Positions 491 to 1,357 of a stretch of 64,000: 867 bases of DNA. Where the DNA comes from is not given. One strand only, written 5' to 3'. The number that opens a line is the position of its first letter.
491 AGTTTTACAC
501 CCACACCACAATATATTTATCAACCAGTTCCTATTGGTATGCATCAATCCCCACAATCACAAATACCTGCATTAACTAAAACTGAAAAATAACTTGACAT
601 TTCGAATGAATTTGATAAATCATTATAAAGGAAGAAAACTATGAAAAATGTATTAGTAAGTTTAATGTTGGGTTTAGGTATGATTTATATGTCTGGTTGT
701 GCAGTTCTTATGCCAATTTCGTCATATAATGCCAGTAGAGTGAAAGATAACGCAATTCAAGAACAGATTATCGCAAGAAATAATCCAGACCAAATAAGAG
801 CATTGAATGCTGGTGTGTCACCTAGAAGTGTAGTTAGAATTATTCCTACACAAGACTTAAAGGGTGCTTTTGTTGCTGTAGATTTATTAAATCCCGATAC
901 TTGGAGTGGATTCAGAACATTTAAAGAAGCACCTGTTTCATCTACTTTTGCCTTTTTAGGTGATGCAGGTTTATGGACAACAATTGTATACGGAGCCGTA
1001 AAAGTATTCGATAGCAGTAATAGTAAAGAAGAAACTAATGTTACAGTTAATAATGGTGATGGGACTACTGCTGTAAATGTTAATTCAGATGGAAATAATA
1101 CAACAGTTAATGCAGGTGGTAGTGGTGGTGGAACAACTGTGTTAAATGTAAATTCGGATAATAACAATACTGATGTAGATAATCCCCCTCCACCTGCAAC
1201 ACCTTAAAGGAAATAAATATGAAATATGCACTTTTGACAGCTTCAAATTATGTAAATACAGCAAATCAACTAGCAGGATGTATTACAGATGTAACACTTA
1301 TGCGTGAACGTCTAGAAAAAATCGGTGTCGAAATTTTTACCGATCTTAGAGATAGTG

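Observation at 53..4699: Plus-strand island with a caspase-like protease next to a tail-collar fibre protein and a lipoprotein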

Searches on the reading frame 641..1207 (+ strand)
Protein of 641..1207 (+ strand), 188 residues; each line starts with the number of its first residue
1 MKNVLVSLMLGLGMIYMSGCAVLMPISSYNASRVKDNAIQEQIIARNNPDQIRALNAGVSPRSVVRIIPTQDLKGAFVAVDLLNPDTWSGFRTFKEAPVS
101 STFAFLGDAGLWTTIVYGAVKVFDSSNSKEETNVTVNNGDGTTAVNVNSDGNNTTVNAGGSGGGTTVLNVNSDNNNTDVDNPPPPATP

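Call 3: search_protein_families(library=pfam, proteins=[window:641-1207:+], max_evalue=0.1)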
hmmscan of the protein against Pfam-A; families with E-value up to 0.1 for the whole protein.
window:641-1207:+ (188 aa): 0 families

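Call 4: search_protein_families(library=phrogs, proteins=[window:641-1207:+], max_evalue=0.01)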
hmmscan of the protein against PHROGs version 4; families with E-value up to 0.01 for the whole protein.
window:641-1207:+ (188 aa): 0 families

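Call 41: search_protein_families(library=ncbifam, proteins=[window:641-1207:+], max_evalue=0.1)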
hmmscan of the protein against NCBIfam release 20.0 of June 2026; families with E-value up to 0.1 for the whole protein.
window:641-1207:+ (188 aa): 1 family
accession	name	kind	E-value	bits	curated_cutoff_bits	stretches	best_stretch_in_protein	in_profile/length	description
NF008628.0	PRK11616.1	equivalog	0.055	13.7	91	0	1-27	2-28/110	hypothetical protein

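Call 42: search_protein_families(library=padloc, proteins=[window:641-1207:+], max_evalue=0.1)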
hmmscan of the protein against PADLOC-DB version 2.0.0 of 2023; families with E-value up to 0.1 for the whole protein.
window:641-1207:+ (188 aa): 0 families

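Call 44: find_related_loci(query=window:641-1207:+, collection=viral_contigs, flank=6000)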
Query window:641-1207:+ (188 aa) in viral_contigs; peptide patterns used: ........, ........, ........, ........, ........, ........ (x = any residue, [..] = any of these).
16 stretches matched a pattern, but none encodes a relative of the query by tblastn (E <= 1e-3).

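Call 57: find_homologous_proteins(query=window:641-1207:+, max_evalue=0.01)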
Query window:641-1207:+ (188 aa): 5 proteins with E <= 0.01 among 152 candidates.
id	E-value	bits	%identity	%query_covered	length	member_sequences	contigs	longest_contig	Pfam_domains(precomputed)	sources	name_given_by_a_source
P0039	1.5e-102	359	87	100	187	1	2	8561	-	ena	-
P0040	2.0e-77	277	66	99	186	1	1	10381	-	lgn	-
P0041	3.8e-76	273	100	69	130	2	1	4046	-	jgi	jgi:hypothetical protein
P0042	2.1e-71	257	64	100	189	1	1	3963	-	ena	-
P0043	1.6e-67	245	59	100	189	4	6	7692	-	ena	-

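Call 58: find_encoding_contigs(protein=P0039, flank=9000, max_places=3)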
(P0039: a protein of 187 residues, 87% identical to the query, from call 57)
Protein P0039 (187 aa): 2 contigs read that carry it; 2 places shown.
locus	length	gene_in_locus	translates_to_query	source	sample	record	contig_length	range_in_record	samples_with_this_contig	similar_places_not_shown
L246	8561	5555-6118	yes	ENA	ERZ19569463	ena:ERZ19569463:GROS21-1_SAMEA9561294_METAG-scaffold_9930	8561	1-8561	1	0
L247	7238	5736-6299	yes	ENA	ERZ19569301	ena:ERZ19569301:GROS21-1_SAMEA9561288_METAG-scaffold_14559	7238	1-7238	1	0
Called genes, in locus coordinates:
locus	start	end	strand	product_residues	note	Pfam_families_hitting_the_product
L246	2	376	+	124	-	?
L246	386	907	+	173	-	-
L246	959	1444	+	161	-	-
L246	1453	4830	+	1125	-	-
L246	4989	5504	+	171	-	-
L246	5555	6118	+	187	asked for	-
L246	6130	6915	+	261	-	PF00656:Peptidase_C14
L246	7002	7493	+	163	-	-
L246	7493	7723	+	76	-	-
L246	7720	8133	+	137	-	-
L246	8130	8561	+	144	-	?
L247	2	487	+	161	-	?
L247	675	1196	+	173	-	-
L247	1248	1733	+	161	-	-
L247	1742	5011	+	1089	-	-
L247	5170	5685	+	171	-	-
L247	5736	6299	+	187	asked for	-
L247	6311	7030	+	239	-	PF00656:Peptidase_C14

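Call 59: find_encoding_contigs(protein=P0042, flank=9000, max_places=2)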
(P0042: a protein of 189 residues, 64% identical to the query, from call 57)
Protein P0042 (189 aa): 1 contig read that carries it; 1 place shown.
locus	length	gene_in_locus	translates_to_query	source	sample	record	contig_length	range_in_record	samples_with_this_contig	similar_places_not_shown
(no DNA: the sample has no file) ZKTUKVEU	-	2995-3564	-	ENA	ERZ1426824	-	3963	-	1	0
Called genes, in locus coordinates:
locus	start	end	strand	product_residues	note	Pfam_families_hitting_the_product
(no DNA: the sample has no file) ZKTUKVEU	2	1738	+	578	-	?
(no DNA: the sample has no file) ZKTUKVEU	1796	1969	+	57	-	-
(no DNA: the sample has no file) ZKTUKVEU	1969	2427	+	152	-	-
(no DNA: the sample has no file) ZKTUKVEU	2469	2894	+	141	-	-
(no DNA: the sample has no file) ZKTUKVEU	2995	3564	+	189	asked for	-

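Call 60: search_protein_families(library=phrogs, proteins=[L246:1453-4830:+, L246:959-1444:+, L246:386-907:+, L246:2-376:+, L246:4989-5504:+], max_evalue=0.001)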
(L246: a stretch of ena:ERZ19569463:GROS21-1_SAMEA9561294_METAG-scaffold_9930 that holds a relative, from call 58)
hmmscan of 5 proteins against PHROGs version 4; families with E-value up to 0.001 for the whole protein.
L246:1453-4830:+ (1125 aa): 1 family
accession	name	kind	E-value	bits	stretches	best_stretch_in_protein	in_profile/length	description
phrog_13589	-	unknown function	0.00019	20.5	0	753-852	144-243/1042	-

L246:959-1444:+ (161 aa): 0 families

L246:386-907:+ (173 aa): 0 families

L246:2-376:+ (124 aa): 1 family
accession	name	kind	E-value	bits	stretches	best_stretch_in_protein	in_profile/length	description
phrog_9915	-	unknown function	1.1e-06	27.2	1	11-115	1712-1807/1813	-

L246:4989-5504:+ (171 aa): 0 families

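Call 61: search_protein_families(library=pfam, proteins=[L246:1453-4830:+, L246:959-1444:+, L246:386-907:+, L246:2-376:+], max_evalue=0.01)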
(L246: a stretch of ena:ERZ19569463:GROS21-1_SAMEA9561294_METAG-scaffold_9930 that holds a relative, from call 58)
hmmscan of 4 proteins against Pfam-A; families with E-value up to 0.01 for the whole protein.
L246:1453-4830:+ (1125 aa): 0 families

L246:959-1444:+ (161 aa): 0 families

L246:386-907:+ (173 aa): 0 families

L246:2-376:+ (124 aa): 0 families

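Call 67: find_homologous_proteins(query=A6, max_evalue=0.01)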
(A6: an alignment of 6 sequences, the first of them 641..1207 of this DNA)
Query A6 (6 sequences) (188 aa, profile of the alignment): 35 proteins with E <= 0.01 among 7401 candidates.
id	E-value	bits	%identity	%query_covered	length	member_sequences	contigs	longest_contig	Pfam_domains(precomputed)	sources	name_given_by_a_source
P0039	2.4e-100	352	87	100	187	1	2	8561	-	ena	-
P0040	9.8e-99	347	66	99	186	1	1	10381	-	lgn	-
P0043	1.1e-95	337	59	100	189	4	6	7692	-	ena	-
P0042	2.5e-95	336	64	100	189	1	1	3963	-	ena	-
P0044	1.2e-74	268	60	100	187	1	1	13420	-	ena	-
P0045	1.8e-67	245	51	96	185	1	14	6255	-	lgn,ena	-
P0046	1.2e-65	239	51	99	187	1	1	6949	-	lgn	-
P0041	1.4e-64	235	100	69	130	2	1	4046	-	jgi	jgi:hypothetical protein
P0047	3.3e-33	133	50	18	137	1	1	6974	-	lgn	-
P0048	4.4e-22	97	-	-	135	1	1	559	-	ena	-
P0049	2.5e-17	81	29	80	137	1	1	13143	-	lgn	-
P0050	1.4e-16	79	-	-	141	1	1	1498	-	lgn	-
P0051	1.2e-14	72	28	85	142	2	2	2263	-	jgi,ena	jgi:hypothetical protein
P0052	2.0e-14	72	28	82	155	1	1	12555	-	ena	-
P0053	6.5e-14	70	23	96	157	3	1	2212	-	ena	-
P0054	2.6e-13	68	25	83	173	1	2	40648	-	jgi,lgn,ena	-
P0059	1.3e-11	63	28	84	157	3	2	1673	-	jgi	jgi:hypothetical protein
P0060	5.7e-11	60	29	95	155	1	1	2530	-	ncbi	-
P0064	4.3e-10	58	28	77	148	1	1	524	-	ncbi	-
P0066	3.1e-8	52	25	99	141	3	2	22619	-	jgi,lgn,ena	-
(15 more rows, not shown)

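Call 68: find_encoding_contigs(protein=P0054, flank=6000, max_places=2)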
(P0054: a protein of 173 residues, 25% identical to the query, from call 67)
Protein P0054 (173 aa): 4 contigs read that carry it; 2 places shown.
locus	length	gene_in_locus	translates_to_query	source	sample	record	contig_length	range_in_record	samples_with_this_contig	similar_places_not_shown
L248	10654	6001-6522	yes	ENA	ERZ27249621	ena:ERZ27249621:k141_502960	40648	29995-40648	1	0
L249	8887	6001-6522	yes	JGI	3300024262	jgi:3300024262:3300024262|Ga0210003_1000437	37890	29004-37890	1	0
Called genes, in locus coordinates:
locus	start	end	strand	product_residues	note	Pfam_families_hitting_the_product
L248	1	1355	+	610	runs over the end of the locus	PF02518:HATPase_c, PF00204:DNA_gyraseB, PF01751:Toprim, PF00986:DNA_gyraseB_C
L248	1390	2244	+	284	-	PF01435:Peptidase_M48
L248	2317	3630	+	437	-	PF00521:DNA_topoisoIV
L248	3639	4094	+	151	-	-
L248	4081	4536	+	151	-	PF01242:PTPS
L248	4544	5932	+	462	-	PF04851:ResIII, PF00270:DEAD (weak)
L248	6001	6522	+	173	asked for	-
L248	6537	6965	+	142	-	-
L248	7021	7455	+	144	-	-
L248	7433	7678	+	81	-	-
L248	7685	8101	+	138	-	PF20274:cREC_REC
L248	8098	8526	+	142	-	-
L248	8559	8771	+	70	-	-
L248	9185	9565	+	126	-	PF00542:Ribosomal_L12 (weak)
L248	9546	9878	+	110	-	-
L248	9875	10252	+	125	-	-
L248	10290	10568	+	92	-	-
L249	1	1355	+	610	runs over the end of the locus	PF02518:HATPase_c, PF00204:DNA_gyraseB, PF01751:Toprim, PF00986:DNA_gyraseB_C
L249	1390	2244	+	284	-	PF01435:Peptidase_M48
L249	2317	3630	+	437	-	PF00521:DNA_topoisoIV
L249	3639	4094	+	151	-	-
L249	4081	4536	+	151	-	PF01242:PTPS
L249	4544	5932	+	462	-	PF04851:ResIII, PF00270:DEAD (weak)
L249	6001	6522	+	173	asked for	-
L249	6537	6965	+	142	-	-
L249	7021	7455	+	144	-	-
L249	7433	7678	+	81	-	-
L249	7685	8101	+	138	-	PF20274:cREC_REC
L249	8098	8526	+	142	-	-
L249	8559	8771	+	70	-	-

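Call 69: find_encoding_contigs(protein=P0066, flank=6000, max_places=2)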
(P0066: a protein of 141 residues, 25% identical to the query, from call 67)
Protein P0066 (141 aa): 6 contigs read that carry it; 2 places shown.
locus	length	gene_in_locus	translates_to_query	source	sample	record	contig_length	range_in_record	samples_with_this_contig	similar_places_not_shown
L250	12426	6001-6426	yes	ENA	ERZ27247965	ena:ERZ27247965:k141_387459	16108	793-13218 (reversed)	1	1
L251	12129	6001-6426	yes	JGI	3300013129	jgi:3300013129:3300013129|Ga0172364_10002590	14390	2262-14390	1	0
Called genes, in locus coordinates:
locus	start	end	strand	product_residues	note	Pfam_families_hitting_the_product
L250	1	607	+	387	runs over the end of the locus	PF17767:NAPRTase_N, PF04095:NAPRTase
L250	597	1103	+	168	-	-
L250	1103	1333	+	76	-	-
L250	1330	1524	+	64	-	-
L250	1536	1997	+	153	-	PF02481:DNA_processg_A (faint)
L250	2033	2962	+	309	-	-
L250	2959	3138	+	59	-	-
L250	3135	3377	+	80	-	-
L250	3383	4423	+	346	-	PF02739:5_3_exonuc_N, PF01367:5_3_exonuc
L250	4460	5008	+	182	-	-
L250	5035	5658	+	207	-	PF13580:SIS_2 (faint), PF01380:SIS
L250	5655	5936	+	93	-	-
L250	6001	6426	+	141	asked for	-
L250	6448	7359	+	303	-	PF00656:Peptidase_C14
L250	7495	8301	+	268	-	-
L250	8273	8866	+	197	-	-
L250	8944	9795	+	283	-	PF04542:Sigma70_r2, PF04545:Sigma70_r4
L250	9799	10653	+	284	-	PF04542:Sigma70_r2, PF04545:Sigma70_r4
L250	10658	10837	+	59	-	-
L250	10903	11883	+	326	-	PF05496:RuvB_N, PF00004:AAA, PF07728:AAA_5 (weak), PF05491:WHD_RuvB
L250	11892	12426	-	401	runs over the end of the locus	PF12323:HTH_OrfB_IS605, PF01385:OrfB_IS605, PF07282:Cas12f1-like_TNB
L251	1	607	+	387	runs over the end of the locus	PF17767:NAPRTase_N, PF04095:NAPRTase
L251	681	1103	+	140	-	-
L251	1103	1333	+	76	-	-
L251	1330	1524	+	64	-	-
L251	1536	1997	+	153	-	PF02481:DNA_processg_A (faint)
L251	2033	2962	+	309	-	-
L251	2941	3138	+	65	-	-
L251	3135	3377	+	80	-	-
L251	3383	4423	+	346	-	PF02739:5_3_exonuc_N, PF01367:5_3_exonuc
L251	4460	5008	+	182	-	-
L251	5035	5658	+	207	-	PF13580:SIS_2 (faint), PF01380:SIS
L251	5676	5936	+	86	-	-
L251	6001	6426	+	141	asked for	-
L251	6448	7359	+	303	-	PF00656:Peptidase_C14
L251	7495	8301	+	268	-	-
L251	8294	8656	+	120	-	-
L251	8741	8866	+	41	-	-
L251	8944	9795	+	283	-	PF04542:Sigma70_r2, PF04545:Sigma70_r4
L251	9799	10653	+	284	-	PF04542:Sigma70_r2, PF04545:Sigma70_r4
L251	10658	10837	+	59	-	-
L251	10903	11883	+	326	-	PF05496:RuvB_N, PF00004:AAA, PF07728:AAA_5 (weak), PF05491:WHD_RuvB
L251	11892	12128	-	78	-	?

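Call 70: find_encoding_contigs(protein=P0049, flank=6000, max_places=2)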
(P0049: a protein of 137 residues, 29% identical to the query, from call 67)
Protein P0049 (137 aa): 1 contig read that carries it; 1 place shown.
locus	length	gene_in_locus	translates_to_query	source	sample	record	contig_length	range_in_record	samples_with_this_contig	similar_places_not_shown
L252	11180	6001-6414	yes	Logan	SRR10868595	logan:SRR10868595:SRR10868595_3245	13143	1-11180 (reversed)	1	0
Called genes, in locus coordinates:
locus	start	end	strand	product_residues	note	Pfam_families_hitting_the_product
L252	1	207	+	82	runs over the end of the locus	-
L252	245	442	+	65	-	-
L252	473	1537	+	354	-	PF02739:5_3_exonuc_N, PF01367:5_3_exonuc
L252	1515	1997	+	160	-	PF00293:NUDIX (weak)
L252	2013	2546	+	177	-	-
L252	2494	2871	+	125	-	-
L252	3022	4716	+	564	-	PF14311:DUF4379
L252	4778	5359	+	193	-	PF00574:CLP_protease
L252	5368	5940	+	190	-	-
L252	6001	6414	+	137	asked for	-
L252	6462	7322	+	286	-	PF00656:Peptidase_C14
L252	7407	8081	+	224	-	PF00149:Metallophos (weak)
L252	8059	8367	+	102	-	-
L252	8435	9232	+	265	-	PF13489:Methyltransf_23 (weak), PF13649:Methyltransf_25, PF13847:Methyltransf_31 (weak)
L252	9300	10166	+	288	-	PF04542:Sigma70_r2, PF04545:Sigma70_r4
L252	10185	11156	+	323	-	PF05496:RuvB_N, PF07728:AAA_5 (weak), PF00004:AAA, PF05491:WHD_RuvB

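Call 71: find_encoding_contigs(protein=P0052, flank=6000, max_places=2)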
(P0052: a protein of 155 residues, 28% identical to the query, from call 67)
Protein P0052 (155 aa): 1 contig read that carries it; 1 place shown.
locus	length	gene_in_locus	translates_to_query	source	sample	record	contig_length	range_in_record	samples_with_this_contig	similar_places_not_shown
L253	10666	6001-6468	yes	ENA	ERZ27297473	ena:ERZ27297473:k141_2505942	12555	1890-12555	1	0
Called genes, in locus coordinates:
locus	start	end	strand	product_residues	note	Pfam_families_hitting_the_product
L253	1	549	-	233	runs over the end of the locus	-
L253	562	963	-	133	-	-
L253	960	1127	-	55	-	-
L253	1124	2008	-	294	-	PF13672:PP2C_2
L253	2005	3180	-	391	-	PF17767:NAPRTase_N, PF04095:NAPRTase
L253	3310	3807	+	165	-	-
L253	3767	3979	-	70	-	-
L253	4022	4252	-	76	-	-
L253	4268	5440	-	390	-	-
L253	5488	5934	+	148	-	-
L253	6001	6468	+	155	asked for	-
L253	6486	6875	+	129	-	-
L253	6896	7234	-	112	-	-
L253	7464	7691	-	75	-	-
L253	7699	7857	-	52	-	-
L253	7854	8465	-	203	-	-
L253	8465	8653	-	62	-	-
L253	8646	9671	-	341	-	PF00145:DNA_methylase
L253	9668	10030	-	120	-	-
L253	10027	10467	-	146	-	-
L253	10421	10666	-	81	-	?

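Call 78: find_related_loci(query=P0049, collection=viral_contigs, flank=5000)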
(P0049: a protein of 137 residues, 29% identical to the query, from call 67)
Query P0049 (137 aa) in viral_contigs; peptide patterns used: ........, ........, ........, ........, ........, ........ (x = any residue, [..] = any of these).
17 stretches matched a pattern, but none encodes a relative of the query by tblastn (E <= 1e-3).

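Call 79: find_related_loci(query=P0059, collection=viral_contigs, flank=5000)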
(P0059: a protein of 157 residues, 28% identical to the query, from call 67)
Query P0059 (157 aa) in viral_contigs; peptide patterns used: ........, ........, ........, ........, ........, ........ (x = any residue, [..] = any of these).
25 stretches matched a pattern, but none encodes a relative of the query by tblastn (E <= 1e-3).

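Call 81: find_related_loci(query=A8, collection=metagenome_contigs, flank=4000)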
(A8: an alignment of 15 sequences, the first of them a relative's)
Query A8 (137 aa) in metagenome_contigs; peptide patterns used: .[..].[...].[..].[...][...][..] (x = any residue, [..] = any of these).
600 stretches matched a pattern (row limit reached: there are more); 2 encode a relative of the query (tblastn E <= 1e-3); 2 distinct loci.
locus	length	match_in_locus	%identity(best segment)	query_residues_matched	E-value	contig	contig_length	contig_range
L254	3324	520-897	48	4-136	4e-34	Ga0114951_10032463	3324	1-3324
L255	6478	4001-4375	43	1-123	2e-29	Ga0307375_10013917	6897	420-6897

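Call 82: find_related_loci(query=A8, collection=viral_contigs, flank=4000)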
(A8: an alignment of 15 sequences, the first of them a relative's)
Query A8 (137 aa) in viral_contigs; peptide patterns used: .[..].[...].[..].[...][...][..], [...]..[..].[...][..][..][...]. (x = any residue, [..] = any of these).
260 stretches matched a pattern; 1 encode a relative of the query (tblastn E <= 1e-3); 1 distinct loci.
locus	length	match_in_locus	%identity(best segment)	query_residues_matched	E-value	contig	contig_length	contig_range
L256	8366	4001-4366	34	1-125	1e-14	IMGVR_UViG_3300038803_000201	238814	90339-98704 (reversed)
